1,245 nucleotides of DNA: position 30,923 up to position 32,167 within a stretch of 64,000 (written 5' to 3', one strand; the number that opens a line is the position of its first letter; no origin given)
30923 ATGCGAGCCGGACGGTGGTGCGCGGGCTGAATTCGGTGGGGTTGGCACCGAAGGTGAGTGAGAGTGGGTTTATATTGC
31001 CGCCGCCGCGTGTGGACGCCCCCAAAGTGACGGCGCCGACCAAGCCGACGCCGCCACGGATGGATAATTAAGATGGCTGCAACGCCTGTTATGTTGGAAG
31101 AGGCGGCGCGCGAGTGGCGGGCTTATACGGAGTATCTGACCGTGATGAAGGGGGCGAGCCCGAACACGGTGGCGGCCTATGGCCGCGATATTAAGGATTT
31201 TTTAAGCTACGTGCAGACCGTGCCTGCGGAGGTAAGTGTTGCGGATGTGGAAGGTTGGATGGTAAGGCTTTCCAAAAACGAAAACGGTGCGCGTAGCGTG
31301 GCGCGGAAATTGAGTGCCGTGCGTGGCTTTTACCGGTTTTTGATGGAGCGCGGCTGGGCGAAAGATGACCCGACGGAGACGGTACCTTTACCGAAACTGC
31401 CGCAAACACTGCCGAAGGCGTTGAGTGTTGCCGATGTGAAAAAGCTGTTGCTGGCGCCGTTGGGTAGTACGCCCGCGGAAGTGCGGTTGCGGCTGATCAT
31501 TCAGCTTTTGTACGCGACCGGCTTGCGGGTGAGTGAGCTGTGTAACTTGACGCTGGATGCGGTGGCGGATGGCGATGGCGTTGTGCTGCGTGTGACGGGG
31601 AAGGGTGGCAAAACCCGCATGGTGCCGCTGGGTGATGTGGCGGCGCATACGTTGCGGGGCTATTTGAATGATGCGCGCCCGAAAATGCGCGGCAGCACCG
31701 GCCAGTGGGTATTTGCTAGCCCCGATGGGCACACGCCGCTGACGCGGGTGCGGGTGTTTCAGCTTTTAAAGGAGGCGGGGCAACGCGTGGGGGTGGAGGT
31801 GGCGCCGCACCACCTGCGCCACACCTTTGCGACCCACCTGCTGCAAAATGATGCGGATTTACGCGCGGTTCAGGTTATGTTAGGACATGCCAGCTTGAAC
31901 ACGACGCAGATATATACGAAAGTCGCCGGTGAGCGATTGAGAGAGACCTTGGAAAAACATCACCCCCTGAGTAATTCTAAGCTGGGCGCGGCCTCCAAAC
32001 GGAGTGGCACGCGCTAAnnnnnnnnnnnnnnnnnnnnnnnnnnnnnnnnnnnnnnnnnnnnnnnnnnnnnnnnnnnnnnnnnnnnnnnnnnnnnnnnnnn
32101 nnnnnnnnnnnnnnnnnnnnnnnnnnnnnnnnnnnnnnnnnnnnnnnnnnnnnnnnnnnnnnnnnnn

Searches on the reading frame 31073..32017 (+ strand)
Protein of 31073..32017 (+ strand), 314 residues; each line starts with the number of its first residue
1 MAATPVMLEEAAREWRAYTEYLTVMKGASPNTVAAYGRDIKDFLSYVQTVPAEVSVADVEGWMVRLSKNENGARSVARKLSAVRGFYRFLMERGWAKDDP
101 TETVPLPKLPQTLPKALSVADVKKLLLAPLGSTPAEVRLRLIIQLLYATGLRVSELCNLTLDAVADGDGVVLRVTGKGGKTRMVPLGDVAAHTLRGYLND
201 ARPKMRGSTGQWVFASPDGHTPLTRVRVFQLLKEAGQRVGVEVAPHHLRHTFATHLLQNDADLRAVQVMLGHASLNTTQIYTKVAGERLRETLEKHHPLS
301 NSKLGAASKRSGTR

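Call 56: search_protein_families(library=pfam, proteins=[window:31073-32017:+], max_evalue=0.1)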
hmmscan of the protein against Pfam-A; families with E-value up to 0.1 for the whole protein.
window:31073-32017:+ (314 aa): 3 families
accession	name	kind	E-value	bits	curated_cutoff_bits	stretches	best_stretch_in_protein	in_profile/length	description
PF00589.27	Phage_integrase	-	7.3e-41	140.2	27.1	1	119-285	5-169/172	Phage integrase family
PF02899.23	Phage_int_SAM_1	-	2.9e-18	66.4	22.3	1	17-94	3-83/83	Phage integrase, N-terminal SAM-like domain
PF13495.12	Phage_int_SAM_4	-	8.6e-07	29.7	27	1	20-95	7-83/85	Phage integrase, N-terminal SAM-like domain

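Call 81: search_protein_families(library=ncbifam, proteins=[window:31073-32017:+], max_evalue=0.00001)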
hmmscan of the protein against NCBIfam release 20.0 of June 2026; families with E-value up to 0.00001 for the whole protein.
window:31073-32017:+ (314 aa): 11 families
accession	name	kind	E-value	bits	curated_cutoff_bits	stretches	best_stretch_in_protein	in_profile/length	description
NF001399.0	PRK00283.1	subfamily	1.3e-93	313.6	279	1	11-300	5-299/300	tyrosine recombinase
TIGR02225.1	recomb_XerD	equivalog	7.9e-93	310.9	329.6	1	17-299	2-289/290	site-specific tyrosine recombinase XerD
TIGR02224.1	recomb_XerC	equivalog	9.6e-84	281.2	335.15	1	17-299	2-292/295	tyrosine recombinase XerC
NF040815.2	recomb_XerA_Arch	equivalog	2.6e-61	207.5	220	1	18-291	3-261/263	site-specific tyrosine recombinase/integron integrase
NF002331.0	PRK01287.1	subfamily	1.2e-52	179.1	371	1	18-302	33-330/365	site-specific tyrosine recombinase XerC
TIGR02249.1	integrase_gron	subfamily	6.8e-33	114.3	265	2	231-286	245-302/315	integron integrase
NF003462.0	PRK05084.1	equivalog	3.7e-28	98.3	267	1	142-296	200-356/360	tyrosine recombinase XerS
NF011946.0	PRK15417.1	equivalog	6.9e-21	74.8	435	2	234-300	263-334/337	integron integrase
NF007370.0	PRK09870.1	subfamily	9.7e-15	54.7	221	1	122-289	18-184/200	tyrosine-type DNA invertase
NF007371.0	PRK09871.1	subfamily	8.9e-11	41.7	222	1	137-299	26-189/198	tyrosine-type DNA invertase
NF040693.1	recomb_GmtY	equivalog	6.1e-08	32.3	340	0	230-292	372-440/441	gamma-mobile-trio recombinase GmtY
